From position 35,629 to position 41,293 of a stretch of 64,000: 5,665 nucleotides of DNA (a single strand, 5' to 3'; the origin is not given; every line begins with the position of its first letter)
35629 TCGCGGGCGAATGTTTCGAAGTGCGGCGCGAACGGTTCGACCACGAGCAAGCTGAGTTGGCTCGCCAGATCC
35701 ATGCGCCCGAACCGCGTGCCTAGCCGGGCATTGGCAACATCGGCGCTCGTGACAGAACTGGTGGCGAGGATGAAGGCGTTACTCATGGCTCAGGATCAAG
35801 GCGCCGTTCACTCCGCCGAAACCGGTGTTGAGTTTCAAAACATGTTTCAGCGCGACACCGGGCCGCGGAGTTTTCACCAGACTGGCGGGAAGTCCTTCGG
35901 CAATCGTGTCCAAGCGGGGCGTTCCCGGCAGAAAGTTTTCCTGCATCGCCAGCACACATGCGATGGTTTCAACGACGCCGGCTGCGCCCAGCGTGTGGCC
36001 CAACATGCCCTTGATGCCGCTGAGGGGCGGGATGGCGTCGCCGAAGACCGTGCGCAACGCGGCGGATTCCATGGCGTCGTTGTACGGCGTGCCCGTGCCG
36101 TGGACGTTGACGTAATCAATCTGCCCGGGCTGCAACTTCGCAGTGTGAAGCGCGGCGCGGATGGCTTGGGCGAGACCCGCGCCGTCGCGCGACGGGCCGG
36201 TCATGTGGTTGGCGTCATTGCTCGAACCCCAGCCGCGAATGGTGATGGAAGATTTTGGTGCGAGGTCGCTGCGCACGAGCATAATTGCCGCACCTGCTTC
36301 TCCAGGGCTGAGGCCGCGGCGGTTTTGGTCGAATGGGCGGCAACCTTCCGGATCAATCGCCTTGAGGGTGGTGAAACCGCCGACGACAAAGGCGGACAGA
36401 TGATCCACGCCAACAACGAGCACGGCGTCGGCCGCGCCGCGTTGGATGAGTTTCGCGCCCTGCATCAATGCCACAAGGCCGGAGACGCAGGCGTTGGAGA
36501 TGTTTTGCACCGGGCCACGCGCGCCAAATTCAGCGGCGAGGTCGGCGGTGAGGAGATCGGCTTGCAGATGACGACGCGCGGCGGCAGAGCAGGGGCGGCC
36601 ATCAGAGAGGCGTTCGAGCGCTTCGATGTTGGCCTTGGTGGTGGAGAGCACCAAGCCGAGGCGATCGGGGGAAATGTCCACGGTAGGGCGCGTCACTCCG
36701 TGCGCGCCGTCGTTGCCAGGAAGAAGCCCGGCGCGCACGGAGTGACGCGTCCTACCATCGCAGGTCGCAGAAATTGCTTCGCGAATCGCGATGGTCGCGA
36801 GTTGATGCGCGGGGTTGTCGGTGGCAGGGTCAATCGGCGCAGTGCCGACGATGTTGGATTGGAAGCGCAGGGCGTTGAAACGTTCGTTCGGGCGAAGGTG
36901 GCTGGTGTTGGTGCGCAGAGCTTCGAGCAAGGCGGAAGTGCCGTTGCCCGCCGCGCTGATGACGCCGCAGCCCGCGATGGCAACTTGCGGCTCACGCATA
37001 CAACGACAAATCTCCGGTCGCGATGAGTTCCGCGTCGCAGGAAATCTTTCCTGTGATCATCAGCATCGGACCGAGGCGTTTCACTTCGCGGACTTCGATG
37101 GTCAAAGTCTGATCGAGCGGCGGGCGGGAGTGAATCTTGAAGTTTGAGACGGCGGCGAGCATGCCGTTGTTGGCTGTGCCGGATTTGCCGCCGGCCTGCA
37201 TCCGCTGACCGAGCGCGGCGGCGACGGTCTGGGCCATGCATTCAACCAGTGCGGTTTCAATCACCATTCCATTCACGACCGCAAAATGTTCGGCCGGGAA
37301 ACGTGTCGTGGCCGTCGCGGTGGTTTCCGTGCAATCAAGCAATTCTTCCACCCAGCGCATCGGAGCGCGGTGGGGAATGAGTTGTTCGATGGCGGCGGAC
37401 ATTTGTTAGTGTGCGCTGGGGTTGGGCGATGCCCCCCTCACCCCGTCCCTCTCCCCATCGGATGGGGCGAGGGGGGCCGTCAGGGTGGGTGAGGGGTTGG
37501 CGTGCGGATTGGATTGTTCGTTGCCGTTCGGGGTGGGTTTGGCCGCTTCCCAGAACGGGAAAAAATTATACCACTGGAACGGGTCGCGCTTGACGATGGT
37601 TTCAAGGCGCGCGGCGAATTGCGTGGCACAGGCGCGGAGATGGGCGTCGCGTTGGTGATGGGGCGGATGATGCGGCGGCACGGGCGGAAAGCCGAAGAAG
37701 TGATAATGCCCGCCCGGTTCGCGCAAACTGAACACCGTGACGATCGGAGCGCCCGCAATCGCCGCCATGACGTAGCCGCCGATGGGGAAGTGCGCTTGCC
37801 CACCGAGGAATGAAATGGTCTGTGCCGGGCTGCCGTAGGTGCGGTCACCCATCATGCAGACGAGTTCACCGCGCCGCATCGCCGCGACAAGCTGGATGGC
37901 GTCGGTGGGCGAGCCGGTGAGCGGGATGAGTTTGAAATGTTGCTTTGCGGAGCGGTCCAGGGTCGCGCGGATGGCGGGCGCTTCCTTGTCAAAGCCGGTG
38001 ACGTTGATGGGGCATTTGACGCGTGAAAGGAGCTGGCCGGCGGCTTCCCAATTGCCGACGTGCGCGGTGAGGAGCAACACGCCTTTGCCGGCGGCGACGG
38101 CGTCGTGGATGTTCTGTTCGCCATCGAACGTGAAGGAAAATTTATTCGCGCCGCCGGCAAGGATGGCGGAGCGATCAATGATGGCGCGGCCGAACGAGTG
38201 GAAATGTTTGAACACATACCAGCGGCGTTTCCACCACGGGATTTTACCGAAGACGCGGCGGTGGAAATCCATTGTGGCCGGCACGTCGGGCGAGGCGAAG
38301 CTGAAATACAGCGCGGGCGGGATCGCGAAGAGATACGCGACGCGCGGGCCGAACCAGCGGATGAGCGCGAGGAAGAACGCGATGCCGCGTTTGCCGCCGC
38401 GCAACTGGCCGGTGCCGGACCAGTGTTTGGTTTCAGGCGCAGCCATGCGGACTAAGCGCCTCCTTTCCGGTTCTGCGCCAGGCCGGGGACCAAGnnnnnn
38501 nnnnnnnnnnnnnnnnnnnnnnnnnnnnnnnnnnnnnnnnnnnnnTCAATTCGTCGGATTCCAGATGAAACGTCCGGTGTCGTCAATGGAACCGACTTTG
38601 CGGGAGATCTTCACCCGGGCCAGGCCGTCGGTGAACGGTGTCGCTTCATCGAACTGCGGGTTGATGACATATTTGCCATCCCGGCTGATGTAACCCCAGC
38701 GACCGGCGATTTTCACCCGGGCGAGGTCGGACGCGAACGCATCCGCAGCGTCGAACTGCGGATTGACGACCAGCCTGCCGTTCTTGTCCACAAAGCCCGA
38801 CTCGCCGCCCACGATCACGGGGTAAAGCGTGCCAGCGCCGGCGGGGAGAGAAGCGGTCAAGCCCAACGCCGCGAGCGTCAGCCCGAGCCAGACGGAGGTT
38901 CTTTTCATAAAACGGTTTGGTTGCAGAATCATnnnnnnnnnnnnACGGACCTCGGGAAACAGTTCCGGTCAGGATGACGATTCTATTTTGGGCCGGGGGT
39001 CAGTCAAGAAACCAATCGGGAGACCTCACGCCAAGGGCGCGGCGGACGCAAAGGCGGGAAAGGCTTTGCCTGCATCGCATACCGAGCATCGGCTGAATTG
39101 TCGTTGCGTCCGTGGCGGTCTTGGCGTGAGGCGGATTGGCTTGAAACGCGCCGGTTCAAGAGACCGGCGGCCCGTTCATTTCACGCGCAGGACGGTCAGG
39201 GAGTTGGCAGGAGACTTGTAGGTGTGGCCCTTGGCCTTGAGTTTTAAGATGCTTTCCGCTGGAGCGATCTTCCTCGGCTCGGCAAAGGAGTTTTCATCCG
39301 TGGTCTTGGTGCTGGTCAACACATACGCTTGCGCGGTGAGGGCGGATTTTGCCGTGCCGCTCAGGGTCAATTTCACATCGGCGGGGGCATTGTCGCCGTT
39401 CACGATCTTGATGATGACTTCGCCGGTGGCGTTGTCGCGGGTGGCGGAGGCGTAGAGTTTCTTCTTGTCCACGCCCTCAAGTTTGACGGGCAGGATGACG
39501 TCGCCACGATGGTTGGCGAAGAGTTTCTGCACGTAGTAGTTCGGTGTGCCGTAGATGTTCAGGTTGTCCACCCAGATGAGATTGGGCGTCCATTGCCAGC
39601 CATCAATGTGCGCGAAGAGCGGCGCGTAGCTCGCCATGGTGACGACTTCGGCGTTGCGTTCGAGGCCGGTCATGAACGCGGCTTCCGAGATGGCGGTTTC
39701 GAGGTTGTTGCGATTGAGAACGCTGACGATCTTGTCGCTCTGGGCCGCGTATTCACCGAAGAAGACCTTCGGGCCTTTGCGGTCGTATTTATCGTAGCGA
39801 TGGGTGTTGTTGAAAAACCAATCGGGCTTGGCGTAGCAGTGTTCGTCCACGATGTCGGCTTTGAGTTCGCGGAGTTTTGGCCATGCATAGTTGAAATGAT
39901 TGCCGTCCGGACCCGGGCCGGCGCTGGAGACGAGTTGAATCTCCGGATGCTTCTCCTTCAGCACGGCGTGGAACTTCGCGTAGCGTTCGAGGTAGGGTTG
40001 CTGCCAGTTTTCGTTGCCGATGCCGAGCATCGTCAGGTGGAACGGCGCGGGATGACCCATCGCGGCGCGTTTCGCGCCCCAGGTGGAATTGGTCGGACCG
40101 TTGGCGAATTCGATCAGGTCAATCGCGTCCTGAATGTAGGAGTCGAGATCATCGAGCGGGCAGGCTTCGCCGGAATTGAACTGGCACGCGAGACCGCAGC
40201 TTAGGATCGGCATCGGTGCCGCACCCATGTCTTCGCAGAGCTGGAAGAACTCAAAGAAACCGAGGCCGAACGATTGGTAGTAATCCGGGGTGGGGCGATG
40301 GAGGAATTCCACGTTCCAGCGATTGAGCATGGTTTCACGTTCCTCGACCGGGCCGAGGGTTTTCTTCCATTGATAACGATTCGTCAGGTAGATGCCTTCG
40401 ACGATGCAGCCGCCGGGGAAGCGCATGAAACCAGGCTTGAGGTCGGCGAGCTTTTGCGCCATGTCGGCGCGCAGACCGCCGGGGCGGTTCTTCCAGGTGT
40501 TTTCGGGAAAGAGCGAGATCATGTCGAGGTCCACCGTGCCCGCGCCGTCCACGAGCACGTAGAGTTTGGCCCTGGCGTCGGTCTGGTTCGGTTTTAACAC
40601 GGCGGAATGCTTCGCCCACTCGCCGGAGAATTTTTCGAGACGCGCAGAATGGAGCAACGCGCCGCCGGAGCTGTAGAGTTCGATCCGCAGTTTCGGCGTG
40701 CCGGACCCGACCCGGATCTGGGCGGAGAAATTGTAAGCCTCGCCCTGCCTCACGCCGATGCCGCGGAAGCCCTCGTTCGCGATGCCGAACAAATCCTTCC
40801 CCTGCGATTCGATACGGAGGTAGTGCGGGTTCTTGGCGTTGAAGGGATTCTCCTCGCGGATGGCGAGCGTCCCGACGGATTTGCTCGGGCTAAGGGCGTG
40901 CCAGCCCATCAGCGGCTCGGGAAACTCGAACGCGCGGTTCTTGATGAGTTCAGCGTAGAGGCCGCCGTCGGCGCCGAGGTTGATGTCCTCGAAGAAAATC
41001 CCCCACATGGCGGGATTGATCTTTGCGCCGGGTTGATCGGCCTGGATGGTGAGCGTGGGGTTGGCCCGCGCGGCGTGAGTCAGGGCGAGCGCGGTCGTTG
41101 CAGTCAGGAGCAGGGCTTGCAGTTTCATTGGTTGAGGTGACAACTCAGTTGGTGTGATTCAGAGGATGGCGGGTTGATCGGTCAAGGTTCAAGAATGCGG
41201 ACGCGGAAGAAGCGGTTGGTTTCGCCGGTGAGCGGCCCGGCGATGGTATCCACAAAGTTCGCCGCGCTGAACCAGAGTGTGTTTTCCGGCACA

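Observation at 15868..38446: Convergent 22.6-kb aryl-polyene/xanthomonadin-type type II FAS/PKS lipid cluster with atypical gene content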

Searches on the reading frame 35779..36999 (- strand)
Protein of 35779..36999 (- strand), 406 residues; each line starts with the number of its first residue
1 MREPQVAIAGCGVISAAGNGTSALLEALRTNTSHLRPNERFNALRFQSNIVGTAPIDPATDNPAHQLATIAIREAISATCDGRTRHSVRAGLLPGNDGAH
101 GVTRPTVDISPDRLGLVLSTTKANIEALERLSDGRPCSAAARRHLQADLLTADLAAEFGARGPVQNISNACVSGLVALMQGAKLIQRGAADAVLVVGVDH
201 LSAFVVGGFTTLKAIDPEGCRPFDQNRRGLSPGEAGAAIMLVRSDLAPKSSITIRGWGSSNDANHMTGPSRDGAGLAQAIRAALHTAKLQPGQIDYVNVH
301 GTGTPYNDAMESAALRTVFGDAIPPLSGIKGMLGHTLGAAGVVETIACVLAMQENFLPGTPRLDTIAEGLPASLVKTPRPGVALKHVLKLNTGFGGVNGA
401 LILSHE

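Call 4: search_protein_families(library=pfam, proteins=[window:35779-36999:-], max_evalue=0.01)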
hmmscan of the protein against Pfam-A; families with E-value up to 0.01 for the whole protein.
window:35779-36999:- (406 aa): 4 families
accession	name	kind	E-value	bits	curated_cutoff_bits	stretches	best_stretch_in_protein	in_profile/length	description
PF02801.28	Ketoacyl-synt_C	-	1.7e-33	115.6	20.8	1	253-361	3-116/119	Beta-ketoacyl synthase, C-terminal domain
PF00109.32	ketoacyl-synt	-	2.9e-19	70.1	20.8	1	5-244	3-249/252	Beta-ketoacyl synthase, N-terminal domain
PF00108.29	Thiolase_N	-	3.9e-08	33.4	26.4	1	152-203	66-117/260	Thiolase, N-terminal domain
PF08545.16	ACP_syn_III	-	6.9e-06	26.3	24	1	167-205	3-41/80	3-Oxoacyl-[acyl-carrier-protein (ACP)] synthase III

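Call 8: search_protein_families(library=ncbifam, proteins=[window:35779-36999:-], max_evalue=0.001)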
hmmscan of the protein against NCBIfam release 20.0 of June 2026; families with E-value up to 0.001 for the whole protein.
window:35779-36999:- (406 aa): 30 families (the best 25 are shown)
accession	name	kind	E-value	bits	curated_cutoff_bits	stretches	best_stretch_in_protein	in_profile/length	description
NF006618.0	PRK09185.1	subfamily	8.9e-76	255.5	407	1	5-405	4-392/394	beta-ketoacyl-ACP synthase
TIGR03150.1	fabF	equivalog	1.9e-63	214.5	493.75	1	5-403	2-406/407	beta-ketoacyl-ACP synthase II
NF005589.0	PRK07314.1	subfamily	3.9e-60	203.8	387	1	3-404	3-410/413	beta-ketoacyl-ACP synthase II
NF004618.0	PRK05952.1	equivalog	7.6e-54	183.1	455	1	153-405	129-382/384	beta-ketoacyl-ACP synthase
NF058662.1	cispenta_AmcF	equivalog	2.9e-53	181.2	325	1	149-404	107-368/369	cispentacin biosynthesis acyltransferase subunit AmcF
NF005490.0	PRK07103.1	equivalog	3e-52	178.1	445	1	3-405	3-412/414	polyketide beta-ketoacyl:acyl carrier protein synthase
NF005076.0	PRK06501.1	equivalog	1.2e-51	175.9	629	1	3-406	10-423/425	beta-ketoacyl-ACP synthase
NF006274.0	PRK08439.1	equivalog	3.3e-50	171.1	621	1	150-404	141-404/406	beta-ketoacyl-ACP synthase II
NF004970.0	PRK06333.1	subfamily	2.6e-48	164.9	525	1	147-404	149-420/424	beta-ketoacyl-ACP synthase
NF006434.0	PRK08722.1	equivalog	5.4e-42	144.1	759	1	149-403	142-411/414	beta-ketoacyl-ACP synthase II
NF005935.0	PRK07967.1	equivalog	7e-42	143.7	630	1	5-404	3-402/406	beta-ketoacyl-ACP synthase I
NF006587.0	PRK09116.1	equivalog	3.9e-39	134.6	470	1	147-404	140-405/408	beta-ketoacyl-ACP synthase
NF005916.1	PRK07910.1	equivalog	8e-38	130.4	560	1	136-403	136-415/418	KasA/KasB family beta-ketoacyl-ACP synthase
NF045894.1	PKS_plus_SDR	equivalog_domain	7.1e-24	83.5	1740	1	152-364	154-377/1515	type I polyketide synthase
NF053555.1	prodigi_MBC_PigJ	equivalog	1e-22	80.2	900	1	154-372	496-716/759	prodigiosin MBC biosynthesis protein PigJ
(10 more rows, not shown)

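Call 26: search_solved_structures(query=window:35779-36999:-, max_evalue=1e-10)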
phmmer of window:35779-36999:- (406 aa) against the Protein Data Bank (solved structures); distinct sequences matched with E-value up to 1e-10: 125 (the best 60 are shown).
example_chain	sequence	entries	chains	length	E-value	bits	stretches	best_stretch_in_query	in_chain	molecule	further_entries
9s5h_B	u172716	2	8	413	2.9e-48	168.3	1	112-403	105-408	3-oxoacyl-(Acyl-carrier-protein) synthase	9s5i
8z5c_A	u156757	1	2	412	7.2e-45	157.1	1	151-403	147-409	3-oxoacyl-[acyl-carrier-protein] synthase 2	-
8z5e_A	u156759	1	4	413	5.7e-44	154.2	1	151-403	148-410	3-oxoacyl-[acyl-carrier-protein] synthase 2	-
8z5d_A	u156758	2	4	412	6.4e-44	154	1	151-403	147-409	3-oxoacyl-[acyl-carrier-protein] synthase 2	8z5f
6qsp_A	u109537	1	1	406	1.1e-43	153.3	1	154-403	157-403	Beta-ketoacyl synthase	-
4ls6_A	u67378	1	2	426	7.7e-43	150.5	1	145-403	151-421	3-oxoacyl-[acyl-carrier-protein] synthase 2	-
4ls5_A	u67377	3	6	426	8.1e-43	150.4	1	145-403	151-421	3-oxoacyl-[acyl-carrier-protein] synthase 2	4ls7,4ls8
5sxo_A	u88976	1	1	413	2e-42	149.1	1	148-403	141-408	3-oxoacyl-[acyl-carrier-protein] synthase 2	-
1tqy_A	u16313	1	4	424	3e-42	148.5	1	5-403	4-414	Actinorhodin polyketide putative beta-ketoacyl synthase 1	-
3o04_A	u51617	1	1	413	6.9e-42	147.3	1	148-403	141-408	beta-keto-acyl carrier protein synthase II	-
6okg_A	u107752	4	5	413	1.8e-41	146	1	146-403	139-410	3-oxoacyl-[acyl-carrier-protein] synthase 2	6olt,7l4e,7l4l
1b3n_A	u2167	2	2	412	2.9e-41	145.3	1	147-403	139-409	PROTEIN (KETOACYL ACYL CARRIER PROTEIN SYNTHASE 2) | BETA-KETOACYL ACP SYNTHASE II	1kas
2gfw_A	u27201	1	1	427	3e-41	145.3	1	147-403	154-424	3-oxoacyl-[acyl-carrier-protein] synthase 2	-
2rjt_A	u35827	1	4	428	9e-41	143.7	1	146-402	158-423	Beta-ketoacyl-ACP synthase II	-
1j3n_A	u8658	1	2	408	2.2e-40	142.4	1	5-402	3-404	3-oxoacyl-(acyl-carrier protein) synthase II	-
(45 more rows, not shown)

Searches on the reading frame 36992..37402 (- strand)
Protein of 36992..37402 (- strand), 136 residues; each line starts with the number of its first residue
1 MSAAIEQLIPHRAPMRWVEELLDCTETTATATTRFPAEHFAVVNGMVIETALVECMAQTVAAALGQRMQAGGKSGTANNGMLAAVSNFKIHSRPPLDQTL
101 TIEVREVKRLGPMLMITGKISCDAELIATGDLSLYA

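Call 4: search_protein_families(library=pfam, proteins=[window:36992-37402:-], max_evalue=0.01)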
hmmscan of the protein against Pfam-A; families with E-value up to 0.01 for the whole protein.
window:36992-37402:- (136 aa): 0 families

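Call 8: search_protein_families(library=ncbifam, proteins=[window:36992-37402:-], max_evalue=0.001)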
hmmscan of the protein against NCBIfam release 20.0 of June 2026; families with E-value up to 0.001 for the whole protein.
window:36992-37402:- (136 aa): 2 families
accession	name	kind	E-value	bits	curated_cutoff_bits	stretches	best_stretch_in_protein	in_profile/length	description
NF000582.1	PRK00006.1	equivalog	7.5e-07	29.2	113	1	4-133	4-134/137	3-hydroxyacyl-ACP dehydratase FabZ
TIGR01750.1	fabZ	equivalog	7.6e-06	25.8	155.15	1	4-133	5-138/141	3-hydroxyacyl-ACP dehydratase FabZ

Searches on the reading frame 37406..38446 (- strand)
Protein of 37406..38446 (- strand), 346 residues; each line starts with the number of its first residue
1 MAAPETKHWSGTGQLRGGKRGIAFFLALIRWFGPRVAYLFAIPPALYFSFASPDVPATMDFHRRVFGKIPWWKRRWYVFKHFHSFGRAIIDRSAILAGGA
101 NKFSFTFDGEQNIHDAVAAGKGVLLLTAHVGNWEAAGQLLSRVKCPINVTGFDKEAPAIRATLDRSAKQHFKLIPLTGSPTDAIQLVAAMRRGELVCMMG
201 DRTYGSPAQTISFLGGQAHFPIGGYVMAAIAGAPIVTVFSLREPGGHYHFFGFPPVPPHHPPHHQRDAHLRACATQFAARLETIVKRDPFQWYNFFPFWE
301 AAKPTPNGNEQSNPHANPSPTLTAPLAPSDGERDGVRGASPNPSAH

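Call 4: search_protein_families(library=pfam, proteins=[window:37406-38446:-], max_evalue=0.01)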
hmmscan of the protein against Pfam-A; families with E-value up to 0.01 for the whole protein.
window:37406-38446:- (346 aa): 1 family
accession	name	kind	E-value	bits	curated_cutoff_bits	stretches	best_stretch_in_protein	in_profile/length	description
PF03279.18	Lip_A_acyltrans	-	1.8e-21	77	22.3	1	63-299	61-293/295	Bacterial lipid A biosynthesis acyltransferase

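Call 8: search_protein_families(library=ncbifam, proteins=[window:37406-38446:-], max_evalue=0.001)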
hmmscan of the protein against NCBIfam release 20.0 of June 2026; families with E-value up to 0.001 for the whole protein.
window:37406-38446:- (346 aa): 9 families
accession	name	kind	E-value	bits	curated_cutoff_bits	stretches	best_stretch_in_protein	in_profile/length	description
NF005919.0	PRK07920.1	equivalog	1.4e-18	67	209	1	102-305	100-299/311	phosphatidylinositol mannoside acyltransferase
NF006487.0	PRK08905.1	equivalog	6.3e-12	45.1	281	1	104-293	85-267/290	lysophospholipid acyltransferase family protein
NF006270.0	PRK08419.1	equivalog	1.3e-10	41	248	1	103-296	95-285/298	lipid A biosynthesis lauroyl acyltransferase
TIGR02207.1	lipid_A_htrB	subfamily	5.1e-09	35.9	297.8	1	72-292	69-284/303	LpxL/LpxP family Kdo(2)-lipid IV(A) lauroyl/palmitoleoyl acyltransferase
NF006438.0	PRK08734.1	equivalog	2.4e-05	23.5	363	0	108-150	100-141/305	lauroyl acyltransferase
NF004190.0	PRK05645.1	equivalog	2.8e-05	23.4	377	1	108-246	99-236/295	lysophospholipid acyltransferase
NF005952.0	PRK08025.1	equivalog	3.8e-05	23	517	1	74-249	75-251/306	kdo(2)-lipid IV(A) palmitoleoyltransferase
NF005340.0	PRK06860.1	subfamily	5.3e-05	22.5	398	1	68-292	71-290/309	lipid A biosynthesis lauroyl acyltransferase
NF005150.0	PRK06628.1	equivalog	7.6e-05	22.3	350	1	109-299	104-288/290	lipid A biosynthesis lauroyl acyltransferase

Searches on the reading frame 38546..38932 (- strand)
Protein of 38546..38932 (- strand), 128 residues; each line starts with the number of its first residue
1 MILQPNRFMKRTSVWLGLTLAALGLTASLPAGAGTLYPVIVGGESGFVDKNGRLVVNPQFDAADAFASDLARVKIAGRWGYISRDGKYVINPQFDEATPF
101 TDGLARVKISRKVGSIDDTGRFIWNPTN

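Call 73: search_protein_families(library=pfam, proteins=[window:38546-38932:-], max_evalue=0.001)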
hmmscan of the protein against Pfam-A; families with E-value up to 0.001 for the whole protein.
window:38546-38932:- (128 aa): 1 family
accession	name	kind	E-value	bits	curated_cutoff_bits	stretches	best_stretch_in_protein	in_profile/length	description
PF14903.11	WG_beta_rep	-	9.7e-25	86.7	25.6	2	79-110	1-32/35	WG containing repeat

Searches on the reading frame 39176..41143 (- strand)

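Call 6: search_protein_families(library=pfam, proteins=[window:39176-41143:-], max_evalue=0.01)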
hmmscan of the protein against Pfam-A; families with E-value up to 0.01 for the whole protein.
window:39176-41143:- (655 aa): 3 families
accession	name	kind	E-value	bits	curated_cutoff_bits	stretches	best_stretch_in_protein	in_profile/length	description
PF22848.2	ASD1_dom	-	3.5e-59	200.7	22.2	1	230-466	1-239/239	Alpha-L-arabinofuranosidase 1 domain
PF06964.18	Alpha-L-AF_C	-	2.8e-36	125.6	27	1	463-648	1-165/165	Alpha-L-arabinofuranosidase C-terminal domain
PF02018.23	CBM_4_9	-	1.5e-05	25.8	25.9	1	65-197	2-130/136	Carbohydrate binding domain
